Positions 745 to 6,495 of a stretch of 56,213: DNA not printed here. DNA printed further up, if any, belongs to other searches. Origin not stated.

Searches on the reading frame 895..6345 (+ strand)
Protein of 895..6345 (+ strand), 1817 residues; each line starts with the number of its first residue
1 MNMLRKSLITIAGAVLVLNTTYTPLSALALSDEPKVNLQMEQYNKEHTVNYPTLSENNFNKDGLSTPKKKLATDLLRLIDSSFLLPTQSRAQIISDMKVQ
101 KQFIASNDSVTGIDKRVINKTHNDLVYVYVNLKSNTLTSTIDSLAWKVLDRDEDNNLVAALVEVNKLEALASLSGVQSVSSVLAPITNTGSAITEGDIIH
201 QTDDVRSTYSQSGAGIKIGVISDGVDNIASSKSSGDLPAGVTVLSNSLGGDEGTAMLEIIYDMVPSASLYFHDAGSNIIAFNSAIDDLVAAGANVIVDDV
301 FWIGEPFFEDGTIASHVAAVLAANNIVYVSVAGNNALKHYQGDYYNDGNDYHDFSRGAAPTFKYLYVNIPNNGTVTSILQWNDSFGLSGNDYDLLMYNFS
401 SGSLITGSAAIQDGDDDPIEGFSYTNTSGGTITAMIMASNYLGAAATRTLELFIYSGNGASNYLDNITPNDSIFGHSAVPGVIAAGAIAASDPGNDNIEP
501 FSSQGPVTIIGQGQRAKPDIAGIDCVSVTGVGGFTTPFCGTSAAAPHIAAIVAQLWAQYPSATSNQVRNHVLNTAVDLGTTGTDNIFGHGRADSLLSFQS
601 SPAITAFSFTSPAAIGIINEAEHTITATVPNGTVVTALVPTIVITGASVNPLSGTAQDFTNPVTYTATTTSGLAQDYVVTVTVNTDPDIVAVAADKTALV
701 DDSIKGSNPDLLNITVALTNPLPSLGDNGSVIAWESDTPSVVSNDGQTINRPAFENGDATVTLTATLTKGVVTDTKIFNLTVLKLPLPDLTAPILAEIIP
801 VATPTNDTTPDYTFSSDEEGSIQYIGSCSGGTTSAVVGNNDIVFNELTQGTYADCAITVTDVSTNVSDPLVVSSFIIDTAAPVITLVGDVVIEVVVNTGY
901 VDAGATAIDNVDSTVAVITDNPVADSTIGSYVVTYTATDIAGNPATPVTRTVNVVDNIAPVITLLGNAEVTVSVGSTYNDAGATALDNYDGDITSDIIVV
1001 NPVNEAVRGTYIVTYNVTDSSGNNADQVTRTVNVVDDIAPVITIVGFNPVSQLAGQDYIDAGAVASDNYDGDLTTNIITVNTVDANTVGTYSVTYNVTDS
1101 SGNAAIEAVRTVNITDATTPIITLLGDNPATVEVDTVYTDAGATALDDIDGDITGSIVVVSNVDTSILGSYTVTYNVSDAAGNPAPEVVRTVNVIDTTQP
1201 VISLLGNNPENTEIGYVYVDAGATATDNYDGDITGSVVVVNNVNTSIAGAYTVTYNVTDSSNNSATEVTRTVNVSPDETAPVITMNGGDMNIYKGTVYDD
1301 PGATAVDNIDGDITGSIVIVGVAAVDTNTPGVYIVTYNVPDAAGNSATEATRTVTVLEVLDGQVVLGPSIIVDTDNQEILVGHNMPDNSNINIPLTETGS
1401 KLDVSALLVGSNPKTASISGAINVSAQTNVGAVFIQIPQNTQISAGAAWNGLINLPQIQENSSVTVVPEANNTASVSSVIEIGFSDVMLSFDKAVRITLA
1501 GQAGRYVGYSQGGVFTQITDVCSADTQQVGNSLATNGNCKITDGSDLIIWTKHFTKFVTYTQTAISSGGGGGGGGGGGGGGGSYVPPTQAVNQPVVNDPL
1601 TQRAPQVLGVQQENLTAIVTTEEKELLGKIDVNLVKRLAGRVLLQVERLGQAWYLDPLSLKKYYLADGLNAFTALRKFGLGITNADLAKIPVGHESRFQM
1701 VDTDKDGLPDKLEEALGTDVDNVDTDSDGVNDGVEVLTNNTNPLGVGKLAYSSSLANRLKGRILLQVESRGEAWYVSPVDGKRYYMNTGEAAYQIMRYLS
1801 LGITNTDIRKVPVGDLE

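Call 12: search_protein_families(library=pfam, proteins=[window:895-6345:+], max_evalue=0.01)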
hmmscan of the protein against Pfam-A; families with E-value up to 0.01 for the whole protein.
window:895-6345:+ (1817 aa): 7 families
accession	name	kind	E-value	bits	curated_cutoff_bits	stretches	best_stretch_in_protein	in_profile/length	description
PF16403.11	Bact_surface_Ig-like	-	4.4e-94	309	27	6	1122-1194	1-71/71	Bacterial surface protein, Ig-like domain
PF20578.4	aBig_2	-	1.7e-22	79.5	27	1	692-784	1-88/89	Atrophied bacterial Ig domain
PF00082.27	Peptidase_S8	-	1.3e-16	61.2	21.8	1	330-590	73-288/288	Subtilase family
PF18981.6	InlK_D3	-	3.4e-09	37.1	25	0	1324-1356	43-75/75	Internalin K domain (D3/D4)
PF02494.22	HYR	-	7.3e-07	29.9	21.7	0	878-954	2-81/81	HYR domain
PF18884.5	TSP3_bac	-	1.7e-05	25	25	0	1702-1719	1-18/22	Bacterial TSP3 repeat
PF13750.12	Big_3_3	-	0.0025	17.9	27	0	1241-1327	7-94/157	Bacterial Ig-like domain (group 3)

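Call 15: find_encoding_contigs(protein=window:895-6345:+, flank=10000, max_places=6)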
Protein window:895-6345:+ (1817 aa): no gene with exactly this product is on record in the collection.
